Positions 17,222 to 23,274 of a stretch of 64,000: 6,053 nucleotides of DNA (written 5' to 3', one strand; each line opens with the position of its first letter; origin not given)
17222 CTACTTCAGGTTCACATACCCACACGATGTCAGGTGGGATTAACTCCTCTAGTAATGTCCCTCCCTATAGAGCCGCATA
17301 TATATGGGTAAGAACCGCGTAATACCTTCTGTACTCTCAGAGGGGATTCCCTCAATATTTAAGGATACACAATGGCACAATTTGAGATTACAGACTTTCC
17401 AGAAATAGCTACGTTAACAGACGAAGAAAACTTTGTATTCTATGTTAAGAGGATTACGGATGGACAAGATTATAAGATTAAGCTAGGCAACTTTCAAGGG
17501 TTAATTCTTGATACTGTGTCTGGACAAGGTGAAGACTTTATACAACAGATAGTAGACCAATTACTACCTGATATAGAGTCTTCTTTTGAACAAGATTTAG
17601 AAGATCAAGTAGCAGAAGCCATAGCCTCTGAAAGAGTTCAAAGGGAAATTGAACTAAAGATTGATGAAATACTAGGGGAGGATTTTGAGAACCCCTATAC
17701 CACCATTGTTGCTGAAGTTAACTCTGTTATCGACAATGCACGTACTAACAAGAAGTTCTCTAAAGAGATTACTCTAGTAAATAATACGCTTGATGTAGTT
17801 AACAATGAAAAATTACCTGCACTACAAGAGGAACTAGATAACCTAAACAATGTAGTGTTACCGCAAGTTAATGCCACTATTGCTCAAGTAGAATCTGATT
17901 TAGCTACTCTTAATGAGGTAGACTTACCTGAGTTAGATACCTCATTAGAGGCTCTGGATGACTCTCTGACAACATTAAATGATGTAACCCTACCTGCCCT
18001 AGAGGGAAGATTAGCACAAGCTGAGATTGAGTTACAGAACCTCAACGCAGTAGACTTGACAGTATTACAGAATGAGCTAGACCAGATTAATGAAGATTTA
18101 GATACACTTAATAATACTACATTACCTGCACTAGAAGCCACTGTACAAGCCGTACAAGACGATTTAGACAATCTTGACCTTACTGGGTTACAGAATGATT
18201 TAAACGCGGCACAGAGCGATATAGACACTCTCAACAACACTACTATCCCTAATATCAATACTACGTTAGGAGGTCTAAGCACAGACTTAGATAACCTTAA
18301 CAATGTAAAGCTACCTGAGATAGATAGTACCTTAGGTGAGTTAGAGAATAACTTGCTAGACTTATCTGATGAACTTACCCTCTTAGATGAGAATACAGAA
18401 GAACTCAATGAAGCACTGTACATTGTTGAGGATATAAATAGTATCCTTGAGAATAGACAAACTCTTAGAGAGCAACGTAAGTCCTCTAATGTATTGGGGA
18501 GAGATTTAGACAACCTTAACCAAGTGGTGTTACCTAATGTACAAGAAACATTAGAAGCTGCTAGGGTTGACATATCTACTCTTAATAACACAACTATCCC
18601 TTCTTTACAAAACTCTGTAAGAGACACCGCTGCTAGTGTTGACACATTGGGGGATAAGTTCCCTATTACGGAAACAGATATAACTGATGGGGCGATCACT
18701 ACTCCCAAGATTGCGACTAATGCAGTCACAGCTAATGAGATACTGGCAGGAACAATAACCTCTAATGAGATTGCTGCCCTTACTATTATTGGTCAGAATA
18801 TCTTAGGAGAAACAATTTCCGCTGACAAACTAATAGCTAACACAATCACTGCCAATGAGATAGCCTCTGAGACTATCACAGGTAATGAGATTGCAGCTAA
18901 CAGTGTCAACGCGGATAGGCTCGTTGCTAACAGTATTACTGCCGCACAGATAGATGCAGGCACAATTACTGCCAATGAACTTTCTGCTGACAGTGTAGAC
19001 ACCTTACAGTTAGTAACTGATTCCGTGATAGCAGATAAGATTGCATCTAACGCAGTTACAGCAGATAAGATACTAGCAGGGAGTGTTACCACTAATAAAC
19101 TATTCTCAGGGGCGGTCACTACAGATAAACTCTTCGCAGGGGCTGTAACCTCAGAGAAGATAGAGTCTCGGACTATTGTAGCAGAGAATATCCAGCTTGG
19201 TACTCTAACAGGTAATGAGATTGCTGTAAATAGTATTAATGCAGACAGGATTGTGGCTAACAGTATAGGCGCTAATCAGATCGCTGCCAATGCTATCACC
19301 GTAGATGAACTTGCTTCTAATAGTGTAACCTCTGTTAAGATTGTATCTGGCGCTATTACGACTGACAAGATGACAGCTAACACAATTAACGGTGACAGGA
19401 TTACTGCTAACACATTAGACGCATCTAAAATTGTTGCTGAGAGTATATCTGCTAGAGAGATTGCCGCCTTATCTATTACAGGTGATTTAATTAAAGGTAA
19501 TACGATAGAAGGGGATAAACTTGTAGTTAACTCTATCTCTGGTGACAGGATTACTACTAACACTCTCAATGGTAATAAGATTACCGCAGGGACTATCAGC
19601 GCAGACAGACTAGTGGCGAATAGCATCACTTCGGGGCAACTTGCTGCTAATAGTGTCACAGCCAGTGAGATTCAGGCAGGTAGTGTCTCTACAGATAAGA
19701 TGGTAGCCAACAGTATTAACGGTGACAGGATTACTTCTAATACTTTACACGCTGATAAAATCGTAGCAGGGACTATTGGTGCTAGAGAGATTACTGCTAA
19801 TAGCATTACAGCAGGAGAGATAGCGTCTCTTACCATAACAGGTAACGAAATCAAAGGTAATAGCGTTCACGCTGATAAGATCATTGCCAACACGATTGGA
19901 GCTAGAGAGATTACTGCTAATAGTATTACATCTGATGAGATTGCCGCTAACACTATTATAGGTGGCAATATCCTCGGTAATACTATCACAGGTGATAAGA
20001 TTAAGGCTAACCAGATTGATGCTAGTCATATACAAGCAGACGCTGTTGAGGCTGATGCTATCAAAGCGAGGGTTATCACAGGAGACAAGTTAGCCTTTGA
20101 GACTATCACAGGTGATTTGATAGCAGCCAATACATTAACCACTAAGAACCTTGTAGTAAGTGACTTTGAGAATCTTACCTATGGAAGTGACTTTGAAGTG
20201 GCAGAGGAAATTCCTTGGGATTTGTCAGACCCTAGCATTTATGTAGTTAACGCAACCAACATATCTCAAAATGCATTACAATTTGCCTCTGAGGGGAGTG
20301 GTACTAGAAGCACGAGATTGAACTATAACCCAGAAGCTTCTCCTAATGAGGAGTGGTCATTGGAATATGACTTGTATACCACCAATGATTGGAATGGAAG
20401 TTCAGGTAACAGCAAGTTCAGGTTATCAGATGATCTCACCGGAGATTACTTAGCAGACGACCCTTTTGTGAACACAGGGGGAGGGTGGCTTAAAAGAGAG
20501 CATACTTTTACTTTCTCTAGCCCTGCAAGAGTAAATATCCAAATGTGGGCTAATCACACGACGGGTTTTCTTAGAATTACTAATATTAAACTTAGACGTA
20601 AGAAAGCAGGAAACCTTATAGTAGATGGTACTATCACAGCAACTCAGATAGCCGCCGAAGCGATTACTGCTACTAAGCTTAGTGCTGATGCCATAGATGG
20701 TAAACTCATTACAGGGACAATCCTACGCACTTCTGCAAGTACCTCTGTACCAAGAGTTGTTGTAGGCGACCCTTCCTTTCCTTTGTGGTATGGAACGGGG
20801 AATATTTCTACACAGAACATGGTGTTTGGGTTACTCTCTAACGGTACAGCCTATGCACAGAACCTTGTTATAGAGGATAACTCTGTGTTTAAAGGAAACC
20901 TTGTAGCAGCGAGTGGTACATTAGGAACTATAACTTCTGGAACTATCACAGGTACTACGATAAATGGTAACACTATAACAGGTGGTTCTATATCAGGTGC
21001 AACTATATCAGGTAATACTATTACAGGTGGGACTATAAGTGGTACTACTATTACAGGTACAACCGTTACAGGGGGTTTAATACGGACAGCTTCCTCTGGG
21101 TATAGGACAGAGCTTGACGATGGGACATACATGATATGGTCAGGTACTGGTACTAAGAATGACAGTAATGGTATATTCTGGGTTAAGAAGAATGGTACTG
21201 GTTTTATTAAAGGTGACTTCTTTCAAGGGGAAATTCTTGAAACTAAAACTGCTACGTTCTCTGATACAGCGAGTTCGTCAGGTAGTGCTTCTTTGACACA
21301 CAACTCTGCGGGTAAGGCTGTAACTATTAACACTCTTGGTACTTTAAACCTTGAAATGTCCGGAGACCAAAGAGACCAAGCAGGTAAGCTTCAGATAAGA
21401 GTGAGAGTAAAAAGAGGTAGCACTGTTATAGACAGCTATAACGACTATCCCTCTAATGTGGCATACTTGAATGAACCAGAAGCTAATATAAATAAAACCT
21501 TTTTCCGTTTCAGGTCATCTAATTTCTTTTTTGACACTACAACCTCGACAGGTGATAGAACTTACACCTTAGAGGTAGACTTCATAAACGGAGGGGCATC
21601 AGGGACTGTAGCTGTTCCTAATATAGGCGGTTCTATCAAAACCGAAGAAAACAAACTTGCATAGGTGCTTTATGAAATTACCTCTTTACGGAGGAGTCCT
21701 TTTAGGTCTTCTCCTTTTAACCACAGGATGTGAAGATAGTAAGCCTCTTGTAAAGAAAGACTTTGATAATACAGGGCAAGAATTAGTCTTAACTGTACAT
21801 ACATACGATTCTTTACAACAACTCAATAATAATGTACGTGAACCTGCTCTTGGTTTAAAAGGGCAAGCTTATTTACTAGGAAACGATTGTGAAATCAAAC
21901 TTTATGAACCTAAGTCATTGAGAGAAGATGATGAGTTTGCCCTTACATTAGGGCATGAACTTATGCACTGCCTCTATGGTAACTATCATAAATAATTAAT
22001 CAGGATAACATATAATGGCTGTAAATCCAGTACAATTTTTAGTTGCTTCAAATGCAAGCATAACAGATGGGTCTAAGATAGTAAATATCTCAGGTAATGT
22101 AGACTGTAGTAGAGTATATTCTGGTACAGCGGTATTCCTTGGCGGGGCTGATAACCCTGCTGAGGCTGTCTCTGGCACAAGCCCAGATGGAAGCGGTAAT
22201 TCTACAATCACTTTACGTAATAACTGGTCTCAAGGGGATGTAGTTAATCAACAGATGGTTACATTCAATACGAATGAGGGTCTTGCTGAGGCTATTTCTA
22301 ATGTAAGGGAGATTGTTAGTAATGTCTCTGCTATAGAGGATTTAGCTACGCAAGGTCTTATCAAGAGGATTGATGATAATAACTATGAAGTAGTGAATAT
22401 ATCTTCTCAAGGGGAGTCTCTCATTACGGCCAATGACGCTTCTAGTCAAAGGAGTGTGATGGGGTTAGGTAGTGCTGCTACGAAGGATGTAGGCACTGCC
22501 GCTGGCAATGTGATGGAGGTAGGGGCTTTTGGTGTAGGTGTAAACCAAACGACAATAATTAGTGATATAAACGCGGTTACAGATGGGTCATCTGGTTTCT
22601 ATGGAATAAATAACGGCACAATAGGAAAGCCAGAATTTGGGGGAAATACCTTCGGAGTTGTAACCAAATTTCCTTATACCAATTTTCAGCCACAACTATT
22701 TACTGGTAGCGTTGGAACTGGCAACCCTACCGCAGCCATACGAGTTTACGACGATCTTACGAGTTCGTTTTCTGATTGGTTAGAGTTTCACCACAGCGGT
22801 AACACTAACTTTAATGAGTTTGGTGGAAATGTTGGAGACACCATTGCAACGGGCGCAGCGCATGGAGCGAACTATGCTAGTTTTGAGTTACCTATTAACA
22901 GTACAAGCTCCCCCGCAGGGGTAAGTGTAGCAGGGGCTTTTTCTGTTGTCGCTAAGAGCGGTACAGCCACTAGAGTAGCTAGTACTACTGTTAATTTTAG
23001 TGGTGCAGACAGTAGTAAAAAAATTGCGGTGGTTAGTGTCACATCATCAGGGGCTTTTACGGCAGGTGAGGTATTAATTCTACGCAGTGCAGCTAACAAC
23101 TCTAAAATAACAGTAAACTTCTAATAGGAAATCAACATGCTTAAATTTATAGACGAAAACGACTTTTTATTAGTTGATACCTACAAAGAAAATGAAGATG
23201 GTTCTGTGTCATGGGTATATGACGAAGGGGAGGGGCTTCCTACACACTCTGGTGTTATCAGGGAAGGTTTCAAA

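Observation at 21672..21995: Lipoprotein with HExxH motif encoded directly behind the long tail fiber gene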

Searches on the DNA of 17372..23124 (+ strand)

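Call 5: search_dna_similar(query=window:17372-23124:+, collection=phages, mode=near)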
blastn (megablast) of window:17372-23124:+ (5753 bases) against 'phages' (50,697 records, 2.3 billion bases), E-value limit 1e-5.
Records with a match: 3; places in all: 3; records where one place covers at least 80% of the query: 2.
Best place of each record, by identity: >=99% 2; 95-99% 1.
By first word of the organism name: Alteromonas 3.
By host as written in the record: Alteromonas sp. 2; Alteromonas mediterranea PT15 1.
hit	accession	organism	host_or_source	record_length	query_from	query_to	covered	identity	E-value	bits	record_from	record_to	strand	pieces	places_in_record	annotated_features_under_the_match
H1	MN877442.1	Alteromonas phage vB_AmeM_PT11-V22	Alteromonas sp.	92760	1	5753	100%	100.0%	0e+0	10624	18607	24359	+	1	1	tail protein | tail fiber | hypothetical protein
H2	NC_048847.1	Alteromonas phage vB_AmeM_PT11-V22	Alteromonas sp.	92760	1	5753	100%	100.0%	0e+0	10624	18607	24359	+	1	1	tail protein | tail fiber protein | hypothetical protein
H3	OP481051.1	Alteromonas phage vB_AemP_PT15-A5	Alteromonas mediterranea PT15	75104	5421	5460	1%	97.5%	2e-8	69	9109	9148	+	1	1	tail fiber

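Call 6: get_annotated_region(hit=H1, flank=12000)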
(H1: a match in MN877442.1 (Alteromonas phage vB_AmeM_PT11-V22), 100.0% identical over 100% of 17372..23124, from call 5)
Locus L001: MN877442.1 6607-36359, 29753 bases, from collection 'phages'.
description: Alteromonas phage vB_AmeM_PT11-V22, complete genome.
organism: Alteromonas phage vB_AmeM_PT11-V22 (NCBI taxid 2704031)
taxonomy: Viruses; Duplodnaviria; Heunggongvirae; Uroviricota; Caudoviricetes; Myoalterovirus; Myoalterovirus PT11V22
host: Alteromonas sp.; source: surface seawater; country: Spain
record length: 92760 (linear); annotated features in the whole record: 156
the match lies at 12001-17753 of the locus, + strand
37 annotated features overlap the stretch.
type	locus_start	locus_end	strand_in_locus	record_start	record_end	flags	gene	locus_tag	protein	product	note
CDS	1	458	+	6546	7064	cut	-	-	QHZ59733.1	hypothetical protein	hypothetical protein; ORF8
CDS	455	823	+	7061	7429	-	-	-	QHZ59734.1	hypothetical protein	hypothetical protein; ORF9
CDS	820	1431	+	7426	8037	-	-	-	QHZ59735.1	hypothetical protein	hypothetical protein; ORF10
CDS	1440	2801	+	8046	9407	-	-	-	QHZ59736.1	hypothetical protein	hypothetical protein; ORF11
CDS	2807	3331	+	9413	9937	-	-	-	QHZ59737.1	hypothetical protein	hypothetical protein; ORF12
CDS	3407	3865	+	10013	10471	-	-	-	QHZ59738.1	tape measure chaperone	tape measure chaperone; ORF13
CDS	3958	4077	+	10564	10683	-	-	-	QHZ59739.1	hypothetical protein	hypothetical protein; ORF14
CDS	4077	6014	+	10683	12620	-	-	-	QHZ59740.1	tail tape measure protein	tail tape measure protein; ORF15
CDS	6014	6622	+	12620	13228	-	-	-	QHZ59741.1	hypothetical protein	hypothetical protein; ORF16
CDS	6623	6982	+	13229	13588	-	-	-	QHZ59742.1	hypothetical protein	hypothetical protein; ORF17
CDS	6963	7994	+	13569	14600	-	-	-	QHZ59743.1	hypothetical protein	hypothetical protein; ORF18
CDS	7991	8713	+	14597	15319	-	-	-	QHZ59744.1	baseplate protein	baseplate protein; ORF19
CDS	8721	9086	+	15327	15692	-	-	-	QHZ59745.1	baseplate protein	baseplate protein; ORF20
CDS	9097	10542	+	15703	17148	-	-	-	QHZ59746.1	baseplate protein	baseplate protein; ORF21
CDS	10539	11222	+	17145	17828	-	-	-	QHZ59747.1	baseplate protein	baseplate protein; ORF22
CDS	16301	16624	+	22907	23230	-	-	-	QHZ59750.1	hypothetical protein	hypothetical protein; ORF25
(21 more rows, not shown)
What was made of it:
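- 21672..21995 (+): gp25 (ORF25) coding sequence, 107 codons plus TAA stop. GenBank CDS QHZ59750.1 (call 6).
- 22015..23124 (+): Context: gp26, the experimentally shown receptor-binding tail fibre. Call 6.
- Checked: It is annotated as ORF25 (QHZ59750.1, hypothetical protein) of Alteromonas phage vB_AmeM_PT11-V22, which matches the window at 100% identity (calls 5, 6).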

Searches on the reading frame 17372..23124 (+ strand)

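Call 46: search_protein_families(library=pfam, proteins=[L001:18763-19137:+, L001:19561-19968:+], max_evalue=0.1)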
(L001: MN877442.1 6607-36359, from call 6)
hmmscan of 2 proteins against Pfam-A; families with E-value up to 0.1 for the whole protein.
L001:18763-19137:+ (125 aa): 2 families
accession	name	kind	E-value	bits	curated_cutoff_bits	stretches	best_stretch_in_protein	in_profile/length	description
PF19579.4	FtsL_2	-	0.025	14.9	24.6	1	78-116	44-84/100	Bacteriodetes cell division protein (FtsL-like)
PF24627.1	PUMA_CC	-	0.081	13.4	30.1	1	56-112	15-71/74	PUMA coiled-coil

L001:19561-19968:+ (136 aa): 0 families

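Call 47: search_protein_families(library=phrogs, proteins=[L001:18763-19137:+, L001:19561-19968:+], max_evalue=0.01)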
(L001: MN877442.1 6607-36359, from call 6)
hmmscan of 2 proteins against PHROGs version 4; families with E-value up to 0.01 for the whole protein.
L001:18763-19137:+ (125 aa): 0 families

L001:19561-19968:+ (136 aa): 4 families
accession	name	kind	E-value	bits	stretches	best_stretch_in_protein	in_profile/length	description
phrog_4297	-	lysis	7e-06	27.2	1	5-88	5-91/130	Rz-like spanin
phrog_8566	-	unknown function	0.0025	18.9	1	51-130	33-109/127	-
phrog_1152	-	lysis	0.005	17.8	0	16-133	14-118/127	Rz-like spanin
phrog_1403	-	lysis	0.0071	17.3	1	12-79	7-73/212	Rz-like spanin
